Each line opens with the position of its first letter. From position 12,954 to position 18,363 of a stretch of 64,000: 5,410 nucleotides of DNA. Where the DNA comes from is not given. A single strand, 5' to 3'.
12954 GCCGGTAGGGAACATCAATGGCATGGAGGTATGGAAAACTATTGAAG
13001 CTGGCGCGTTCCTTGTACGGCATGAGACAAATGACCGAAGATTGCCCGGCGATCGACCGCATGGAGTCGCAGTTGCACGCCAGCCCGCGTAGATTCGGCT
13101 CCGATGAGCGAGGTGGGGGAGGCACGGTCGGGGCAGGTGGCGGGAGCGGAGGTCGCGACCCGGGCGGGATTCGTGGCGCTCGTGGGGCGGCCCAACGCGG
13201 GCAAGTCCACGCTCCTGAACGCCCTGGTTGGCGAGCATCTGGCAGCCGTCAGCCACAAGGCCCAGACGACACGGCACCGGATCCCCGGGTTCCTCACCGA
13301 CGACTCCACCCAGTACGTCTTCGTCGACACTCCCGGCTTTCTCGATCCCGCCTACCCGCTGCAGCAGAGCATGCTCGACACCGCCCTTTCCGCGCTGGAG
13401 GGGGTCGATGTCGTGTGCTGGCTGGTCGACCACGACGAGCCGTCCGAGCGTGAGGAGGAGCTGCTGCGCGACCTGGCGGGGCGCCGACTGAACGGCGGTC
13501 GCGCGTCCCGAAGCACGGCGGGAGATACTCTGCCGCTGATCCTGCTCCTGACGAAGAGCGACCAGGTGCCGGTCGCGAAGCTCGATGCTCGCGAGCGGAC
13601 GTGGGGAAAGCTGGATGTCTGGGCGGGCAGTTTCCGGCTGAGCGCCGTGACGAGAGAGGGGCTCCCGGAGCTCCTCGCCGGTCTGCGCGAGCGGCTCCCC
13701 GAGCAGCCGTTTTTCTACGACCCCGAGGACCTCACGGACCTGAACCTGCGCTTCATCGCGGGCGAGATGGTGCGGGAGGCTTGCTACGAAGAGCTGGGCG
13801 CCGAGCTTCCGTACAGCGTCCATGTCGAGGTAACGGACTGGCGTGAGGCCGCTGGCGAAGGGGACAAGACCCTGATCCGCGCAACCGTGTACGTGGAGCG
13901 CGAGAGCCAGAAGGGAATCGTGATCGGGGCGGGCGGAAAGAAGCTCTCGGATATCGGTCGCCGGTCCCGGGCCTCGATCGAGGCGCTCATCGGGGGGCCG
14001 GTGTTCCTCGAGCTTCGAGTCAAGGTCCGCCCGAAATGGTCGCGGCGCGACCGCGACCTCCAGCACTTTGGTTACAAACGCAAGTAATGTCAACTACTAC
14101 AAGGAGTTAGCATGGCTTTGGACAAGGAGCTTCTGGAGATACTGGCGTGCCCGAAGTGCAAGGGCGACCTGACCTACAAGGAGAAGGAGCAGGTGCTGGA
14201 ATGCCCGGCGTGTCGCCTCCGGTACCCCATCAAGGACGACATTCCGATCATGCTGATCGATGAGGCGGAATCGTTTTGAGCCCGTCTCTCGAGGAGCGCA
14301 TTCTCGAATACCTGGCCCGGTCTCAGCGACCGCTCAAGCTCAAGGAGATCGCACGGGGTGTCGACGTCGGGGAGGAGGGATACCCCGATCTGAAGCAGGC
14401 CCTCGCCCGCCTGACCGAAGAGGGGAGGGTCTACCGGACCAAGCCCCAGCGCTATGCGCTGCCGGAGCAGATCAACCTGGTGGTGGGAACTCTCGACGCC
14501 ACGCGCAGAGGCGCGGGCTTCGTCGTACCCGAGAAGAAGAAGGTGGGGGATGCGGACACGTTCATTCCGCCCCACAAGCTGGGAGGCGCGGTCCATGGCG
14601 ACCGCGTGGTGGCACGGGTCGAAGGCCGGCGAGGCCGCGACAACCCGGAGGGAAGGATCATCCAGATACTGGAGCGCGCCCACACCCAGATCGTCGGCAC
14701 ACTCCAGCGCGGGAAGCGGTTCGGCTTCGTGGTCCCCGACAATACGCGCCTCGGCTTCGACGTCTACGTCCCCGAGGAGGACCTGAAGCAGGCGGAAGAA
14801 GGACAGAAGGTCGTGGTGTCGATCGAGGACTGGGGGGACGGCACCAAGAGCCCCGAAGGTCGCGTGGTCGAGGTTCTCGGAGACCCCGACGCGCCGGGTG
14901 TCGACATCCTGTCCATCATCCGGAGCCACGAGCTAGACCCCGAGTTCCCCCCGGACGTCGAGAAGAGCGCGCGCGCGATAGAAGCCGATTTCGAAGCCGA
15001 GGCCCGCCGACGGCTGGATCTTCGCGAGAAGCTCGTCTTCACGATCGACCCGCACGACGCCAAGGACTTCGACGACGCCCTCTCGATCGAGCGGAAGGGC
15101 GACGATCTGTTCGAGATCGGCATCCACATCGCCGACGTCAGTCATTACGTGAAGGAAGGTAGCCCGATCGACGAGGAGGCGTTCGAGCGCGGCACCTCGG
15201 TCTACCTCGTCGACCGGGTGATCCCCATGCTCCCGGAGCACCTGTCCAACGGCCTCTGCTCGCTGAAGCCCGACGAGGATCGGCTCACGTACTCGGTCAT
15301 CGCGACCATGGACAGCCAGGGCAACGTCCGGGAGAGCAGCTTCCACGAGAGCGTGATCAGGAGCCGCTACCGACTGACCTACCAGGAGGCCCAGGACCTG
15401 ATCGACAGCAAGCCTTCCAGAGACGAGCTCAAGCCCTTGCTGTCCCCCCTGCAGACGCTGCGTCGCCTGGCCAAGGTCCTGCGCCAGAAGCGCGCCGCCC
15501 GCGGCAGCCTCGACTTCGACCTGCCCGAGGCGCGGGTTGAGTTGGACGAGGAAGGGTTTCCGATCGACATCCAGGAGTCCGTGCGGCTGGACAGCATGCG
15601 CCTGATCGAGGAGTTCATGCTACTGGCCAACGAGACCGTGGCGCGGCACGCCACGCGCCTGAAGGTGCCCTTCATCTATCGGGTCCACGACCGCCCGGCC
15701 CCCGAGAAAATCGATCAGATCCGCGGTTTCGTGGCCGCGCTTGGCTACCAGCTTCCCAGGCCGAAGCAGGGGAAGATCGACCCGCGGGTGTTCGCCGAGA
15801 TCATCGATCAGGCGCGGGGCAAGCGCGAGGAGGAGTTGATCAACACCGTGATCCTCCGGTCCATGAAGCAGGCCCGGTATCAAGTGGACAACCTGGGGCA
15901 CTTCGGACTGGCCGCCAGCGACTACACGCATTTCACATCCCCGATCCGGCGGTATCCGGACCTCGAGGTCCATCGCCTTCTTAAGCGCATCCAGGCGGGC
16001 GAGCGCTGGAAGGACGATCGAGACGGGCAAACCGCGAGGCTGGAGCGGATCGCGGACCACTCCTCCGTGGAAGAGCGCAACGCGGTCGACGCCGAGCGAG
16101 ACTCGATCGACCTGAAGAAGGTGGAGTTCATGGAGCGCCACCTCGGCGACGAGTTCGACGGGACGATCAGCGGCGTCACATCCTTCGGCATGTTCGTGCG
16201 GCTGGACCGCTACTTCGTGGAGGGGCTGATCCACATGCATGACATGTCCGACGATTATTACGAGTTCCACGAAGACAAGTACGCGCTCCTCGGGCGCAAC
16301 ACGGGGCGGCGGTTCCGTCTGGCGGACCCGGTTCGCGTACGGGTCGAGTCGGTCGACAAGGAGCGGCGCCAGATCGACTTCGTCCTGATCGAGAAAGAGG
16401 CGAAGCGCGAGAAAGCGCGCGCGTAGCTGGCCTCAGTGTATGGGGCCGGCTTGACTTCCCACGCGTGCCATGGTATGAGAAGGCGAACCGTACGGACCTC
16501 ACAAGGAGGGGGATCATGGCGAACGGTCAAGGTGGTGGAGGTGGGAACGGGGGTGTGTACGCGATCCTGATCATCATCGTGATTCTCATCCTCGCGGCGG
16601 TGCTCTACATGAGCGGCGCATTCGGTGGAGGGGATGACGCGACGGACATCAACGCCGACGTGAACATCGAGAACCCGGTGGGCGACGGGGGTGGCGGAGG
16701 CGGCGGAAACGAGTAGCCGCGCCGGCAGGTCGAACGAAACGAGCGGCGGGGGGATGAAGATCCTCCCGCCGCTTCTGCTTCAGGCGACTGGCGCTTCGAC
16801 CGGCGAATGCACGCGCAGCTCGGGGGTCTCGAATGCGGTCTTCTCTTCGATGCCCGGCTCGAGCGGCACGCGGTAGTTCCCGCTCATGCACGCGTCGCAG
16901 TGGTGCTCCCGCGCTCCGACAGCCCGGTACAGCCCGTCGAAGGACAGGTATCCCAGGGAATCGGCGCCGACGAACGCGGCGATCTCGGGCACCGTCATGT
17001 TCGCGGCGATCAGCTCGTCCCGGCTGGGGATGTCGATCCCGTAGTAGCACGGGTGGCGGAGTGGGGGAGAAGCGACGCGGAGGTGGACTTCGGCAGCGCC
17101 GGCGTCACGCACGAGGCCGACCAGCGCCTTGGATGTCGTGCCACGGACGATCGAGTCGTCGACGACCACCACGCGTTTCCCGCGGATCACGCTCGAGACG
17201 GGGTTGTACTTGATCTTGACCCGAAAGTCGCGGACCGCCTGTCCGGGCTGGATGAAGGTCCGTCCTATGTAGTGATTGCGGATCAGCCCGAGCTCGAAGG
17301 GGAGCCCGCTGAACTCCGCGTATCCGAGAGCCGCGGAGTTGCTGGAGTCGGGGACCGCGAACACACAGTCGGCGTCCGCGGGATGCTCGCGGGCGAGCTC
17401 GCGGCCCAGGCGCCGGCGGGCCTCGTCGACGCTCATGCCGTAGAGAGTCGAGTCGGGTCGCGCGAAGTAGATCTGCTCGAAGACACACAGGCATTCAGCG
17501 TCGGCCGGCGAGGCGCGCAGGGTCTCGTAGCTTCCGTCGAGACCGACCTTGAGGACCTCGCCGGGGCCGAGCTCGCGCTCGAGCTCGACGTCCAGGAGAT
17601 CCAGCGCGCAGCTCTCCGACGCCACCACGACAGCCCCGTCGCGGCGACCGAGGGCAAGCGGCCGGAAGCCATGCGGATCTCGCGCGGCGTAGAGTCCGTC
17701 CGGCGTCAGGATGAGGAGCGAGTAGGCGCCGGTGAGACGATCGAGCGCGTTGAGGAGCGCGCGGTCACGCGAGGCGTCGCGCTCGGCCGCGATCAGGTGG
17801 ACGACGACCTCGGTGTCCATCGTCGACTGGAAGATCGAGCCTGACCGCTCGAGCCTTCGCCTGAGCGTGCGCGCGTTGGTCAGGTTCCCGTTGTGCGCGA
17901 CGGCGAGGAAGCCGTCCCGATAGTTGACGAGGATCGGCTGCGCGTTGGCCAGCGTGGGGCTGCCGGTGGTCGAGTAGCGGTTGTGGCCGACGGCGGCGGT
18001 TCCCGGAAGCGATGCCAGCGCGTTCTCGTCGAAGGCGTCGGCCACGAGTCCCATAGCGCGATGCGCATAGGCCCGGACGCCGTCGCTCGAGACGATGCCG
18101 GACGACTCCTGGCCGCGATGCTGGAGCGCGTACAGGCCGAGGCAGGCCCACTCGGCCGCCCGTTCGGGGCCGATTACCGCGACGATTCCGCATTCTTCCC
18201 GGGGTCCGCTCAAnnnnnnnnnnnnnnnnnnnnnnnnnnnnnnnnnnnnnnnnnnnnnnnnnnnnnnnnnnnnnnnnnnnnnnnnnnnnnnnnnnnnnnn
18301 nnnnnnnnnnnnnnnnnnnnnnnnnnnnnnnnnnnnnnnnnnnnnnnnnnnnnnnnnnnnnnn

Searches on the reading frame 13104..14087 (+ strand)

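Call 38: search_protein_families(library=pfam, proteins=[window:13104-14087:+], max_evalue=0.00001)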
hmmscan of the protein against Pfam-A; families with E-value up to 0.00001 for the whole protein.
window:13104-14087:+ (327 aa): 4 families
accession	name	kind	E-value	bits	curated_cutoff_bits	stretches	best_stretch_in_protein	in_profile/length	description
PF01926.29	MMR_HSR1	-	2.8e-23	82.6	21.9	1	24-122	2-98/113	50S ribosome-binding GTPase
PF07650.23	KH_2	-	2.9e-15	56.3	22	1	234-312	1-77/78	KH domain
PF00350.29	Dynamin_N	-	3.8e-08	34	27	0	24-56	1-33/168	Dynamin family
PF02421.24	FeoB_N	-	9e-08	32.2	27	1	24-79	3-57/156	Ferrous iron transport protein B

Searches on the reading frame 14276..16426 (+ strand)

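Call 38: search_protein_families(library=pfam, proteins=[window:14276-16426:+], max_evalue=0.00001)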
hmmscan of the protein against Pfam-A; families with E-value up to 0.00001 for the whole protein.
window:14276-16426:+ (716 aa): 4 families
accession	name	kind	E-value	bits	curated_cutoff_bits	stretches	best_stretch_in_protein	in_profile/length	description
PF00773.25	RNB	-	7.1e-119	397.3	29.3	1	246-572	1-323/326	RNB domain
PF17876.7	CSD2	-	4e-41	139.4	26.2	2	151-225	1-74/74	Cold shock domain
PF08206.17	OB_RNB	-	1.6e-22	79.4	24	2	71-131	1-58/58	Ribonuclease B OB domain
PF00575.29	S1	-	2.3e-14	54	22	1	624-702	5-71/74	S1 RNA binding domain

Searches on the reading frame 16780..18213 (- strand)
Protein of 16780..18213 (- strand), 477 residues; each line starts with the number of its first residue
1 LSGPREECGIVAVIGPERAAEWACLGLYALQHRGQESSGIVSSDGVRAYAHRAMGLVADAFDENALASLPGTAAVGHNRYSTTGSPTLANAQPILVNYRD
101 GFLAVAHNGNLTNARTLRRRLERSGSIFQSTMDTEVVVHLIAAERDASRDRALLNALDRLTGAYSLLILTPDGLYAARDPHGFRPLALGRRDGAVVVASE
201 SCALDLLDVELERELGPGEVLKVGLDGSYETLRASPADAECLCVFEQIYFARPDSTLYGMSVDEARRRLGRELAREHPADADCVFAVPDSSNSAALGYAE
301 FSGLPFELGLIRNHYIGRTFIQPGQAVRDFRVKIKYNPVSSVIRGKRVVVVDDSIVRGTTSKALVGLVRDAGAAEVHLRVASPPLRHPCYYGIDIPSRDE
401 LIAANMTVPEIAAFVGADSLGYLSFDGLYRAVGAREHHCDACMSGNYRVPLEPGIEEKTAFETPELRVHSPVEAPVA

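Call 38: search_protein_families(library=pfam, proteins=[window:16780-18213:-], max_evalue=0.00001)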
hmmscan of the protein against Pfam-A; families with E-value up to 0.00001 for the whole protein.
window:16780-18213:- (477 aa): 2 families
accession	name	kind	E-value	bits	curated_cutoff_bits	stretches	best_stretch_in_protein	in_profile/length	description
PF13537.11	GATase_7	-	1.1e-20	74.3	25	1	88-204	10-121/123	Glutamine amidotransferase domain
PF13522.11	GATase_6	-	2.9e-19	69.8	27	1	70-200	9-130/130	Glutamine amidotransferase domain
